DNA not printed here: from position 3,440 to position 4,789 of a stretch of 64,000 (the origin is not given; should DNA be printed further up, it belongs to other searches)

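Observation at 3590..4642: Stand-alone sigma-70 region-4 HTH at the N-terminus of a 350-aa protein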

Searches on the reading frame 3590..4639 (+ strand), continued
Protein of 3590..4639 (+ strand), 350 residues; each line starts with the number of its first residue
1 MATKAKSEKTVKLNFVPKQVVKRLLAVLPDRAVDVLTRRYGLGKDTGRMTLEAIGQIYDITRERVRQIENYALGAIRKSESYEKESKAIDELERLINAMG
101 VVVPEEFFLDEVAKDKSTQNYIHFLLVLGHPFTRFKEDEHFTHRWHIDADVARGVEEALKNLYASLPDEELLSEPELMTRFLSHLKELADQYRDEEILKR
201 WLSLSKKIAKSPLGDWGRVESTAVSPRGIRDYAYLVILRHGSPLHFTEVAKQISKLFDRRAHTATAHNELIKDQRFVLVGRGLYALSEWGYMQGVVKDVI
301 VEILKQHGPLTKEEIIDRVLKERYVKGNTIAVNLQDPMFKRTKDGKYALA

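Call 54: fold_search(model_id=the predicted structure, library=pdb)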
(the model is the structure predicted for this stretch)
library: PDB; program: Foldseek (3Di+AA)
matches with E <= 10: 740; with E <= 0.001: 2
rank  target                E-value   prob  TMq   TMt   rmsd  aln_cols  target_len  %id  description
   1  8b9x_A                1.5e-04  1.00  0.22  0.26  12.3       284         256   15  Chimeric protein of human UFM1 E3 ligase, UFL1, and DDRGK1 (released 2023-10-25)
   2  8b9x_B                3.6e-04  0.99  0.21  0.24  12.2       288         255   15  Chimeric protein of human UFM1 E3 ligase, UFL1, and DDRGK1 (released 2023-10-25)
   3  8d5v_D                1.5e-03  1.00  0.21  0.67   5.5        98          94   30  WhiB6 bound to the SigmaAr4-RNAP Beta flap tip chimera (released 2023-06-14)
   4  7kuf_B                1.7e-03  1.00  0.18  0.68   2.0        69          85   35  Transcription activation subcomplex with WhiB7 bound to SigmaAr4-RNAP Beta flap tip chimera and DNA (released 2021-06-30)
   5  1lva                  1.7e-03  0.98  0.22  0.28  16.9       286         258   13  Crystal structure of a C-terminal fragment of Moorella thermoacetica elongation factor SelB (released 2002-08-21)
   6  7kug_D                1.9e-03  1.00  0.19  0.62   2.2        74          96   32  Fe-S cluster-bound transcription activator WhiB7 in complex with the SigmaAr4-RNAP Beta flap tip chimera (released 2021-06-30)
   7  8d5v_B                2.4e-03  1.00  0.21  0.67   3.1        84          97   28  WhiB6 bound to the SigmaAr4-RNAP Beta flap tip chimera (released 2023-06-14)
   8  7kug_B                2.5e-03  1.00  0.19  0.65   2.2        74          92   32  Fe-S cluster-bound transcription activator WhiB7 in complex with the SigmaAr4-RNAP Beta flap tip chimera (released 2021-06-30)
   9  5msn_A                5.2e-03  0.93  0.16  0.20  15.4       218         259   11  Structure of the Dcc1 Protein (released 2017-02-15)
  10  8cwr_B                6.1e-03  1.00  0.17  0.50   6.8        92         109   29  Complex structure of WhiB3 and the SigmaAr4-RNAP Beta flap tip chimera in space group R3 (released 2023-05-17)
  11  8cyf_B                7.5e-03  1.00  0.17  0.63   1.9        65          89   34  WhiB3 bound to SigmaAr4-RNAP Beta flap tip chimera and DNA (released 2023-05-17)
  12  4g6d_A                1.0e-02  1.00  0.16  0.80   1.9        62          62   40  G1 ORF67 / Staphyloccus aureus sigmaA domain 4 complex (released 2013-01-23)
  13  5msn_B                1.0e-02  0.87  0.16  0.21  15.1       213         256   11  Structure of the Dcc1 Protein (released 2017-02-15)
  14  2ply_A                1.1e-02  0.91  0.20  0.28  13.7       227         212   14  Structure of the mRNA binding fragment of elongation factor SelB in complex with SECIS RNA. (released 2007-11-06)
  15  8cwt_B                1.3e-02  1.00  0.17  0.52   7.2        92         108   29  Complex structure of WhiB3 and the SigmaAr4-RNAP Beta flap tip chimera in space group P43212 (released 2023-05-17)
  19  2uwm_A                2.1e-02  0.91  0.21  0.32  12.7       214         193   17  C-TERMINAL DOMAIN(WH2-WH4) OF ELONGATION FACTOR SELB IN COMPLEX WITH SECIS RNA (released 2007-05-08)
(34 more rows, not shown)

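Call 67: list_cluster_members(proteins=[window:3590-4639:+, P0122, P0149, P0164, P0195, P0209, P0236, P0248, P0260, P0270])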
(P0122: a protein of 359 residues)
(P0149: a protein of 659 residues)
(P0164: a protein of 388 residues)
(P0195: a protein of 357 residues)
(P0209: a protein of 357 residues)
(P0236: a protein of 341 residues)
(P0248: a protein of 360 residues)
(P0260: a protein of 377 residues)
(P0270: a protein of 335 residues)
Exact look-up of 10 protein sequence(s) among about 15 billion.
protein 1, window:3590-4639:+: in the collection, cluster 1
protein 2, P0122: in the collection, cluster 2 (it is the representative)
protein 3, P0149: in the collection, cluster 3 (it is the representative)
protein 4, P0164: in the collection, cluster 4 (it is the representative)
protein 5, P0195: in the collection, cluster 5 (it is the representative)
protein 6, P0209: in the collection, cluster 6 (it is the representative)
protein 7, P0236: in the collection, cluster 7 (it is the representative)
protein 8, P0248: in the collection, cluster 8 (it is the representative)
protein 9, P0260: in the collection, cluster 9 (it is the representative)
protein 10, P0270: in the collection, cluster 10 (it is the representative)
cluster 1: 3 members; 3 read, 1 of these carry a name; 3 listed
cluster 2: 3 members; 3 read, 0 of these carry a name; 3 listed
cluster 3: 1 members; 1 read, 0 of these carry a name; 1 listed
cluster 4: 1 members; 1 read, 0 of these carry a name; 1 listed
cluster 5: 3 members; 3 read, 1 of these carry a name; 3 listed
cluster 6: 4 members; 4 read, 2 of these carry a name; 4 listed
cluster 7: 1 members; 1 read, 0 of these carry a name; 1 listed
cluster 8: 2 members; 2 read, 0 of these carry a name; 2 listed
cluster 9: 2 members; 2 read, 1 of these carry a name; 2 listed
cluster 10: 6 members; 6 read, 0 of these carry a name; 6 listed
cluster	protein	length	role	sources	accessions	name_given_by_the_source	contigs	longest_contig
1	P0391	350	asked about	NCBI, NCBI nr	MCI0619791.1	hypothetical protein L0Y40_02015 [Candidatus Wolfebacteria bacterium] | hypothetical protein [Candidatus Wolfebacteria bacterium]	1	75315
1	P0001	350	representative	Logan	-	-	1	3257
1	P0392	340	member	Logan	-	-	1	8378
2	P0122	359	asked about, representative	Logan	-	-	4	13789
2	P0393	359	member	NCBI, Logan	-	-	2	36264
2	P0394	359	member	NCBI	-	-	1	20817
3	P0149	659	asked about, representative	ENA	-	-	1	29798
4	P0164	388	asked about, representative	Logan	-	-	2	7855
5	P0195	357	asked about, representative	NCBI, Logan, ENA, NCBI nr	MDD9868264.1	MAG: hypothetical protein OXU73_02970 [Candidatus Campbellbacteria bacterium] | hypothetical protein [Candidatus Campbellbacteria bacterium]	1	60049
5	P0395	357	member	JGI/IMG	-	-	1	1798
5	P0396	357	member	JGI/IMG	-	-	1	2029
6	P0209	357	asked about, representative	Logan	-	-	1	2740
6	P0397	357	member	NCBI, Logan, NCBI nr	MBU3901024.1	hypothetical protein KKF25_00005 [Patescibacteria group bacterium] | hypothetical protein [Patescibacteria group bacterium]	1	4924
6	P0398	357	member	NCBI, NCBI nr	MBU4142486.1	hypothetical protein KJ590_00590 [Patescibacteria group bacterium] | hypothetical protein [Patescibacteria group bacterium]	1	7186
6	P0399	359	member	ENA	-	-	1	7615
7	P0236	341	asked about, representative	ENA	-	-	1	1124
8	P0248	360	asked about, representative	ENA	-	-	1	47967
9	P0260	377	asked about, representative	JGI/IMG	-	-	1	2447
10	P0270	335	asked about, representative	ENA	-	-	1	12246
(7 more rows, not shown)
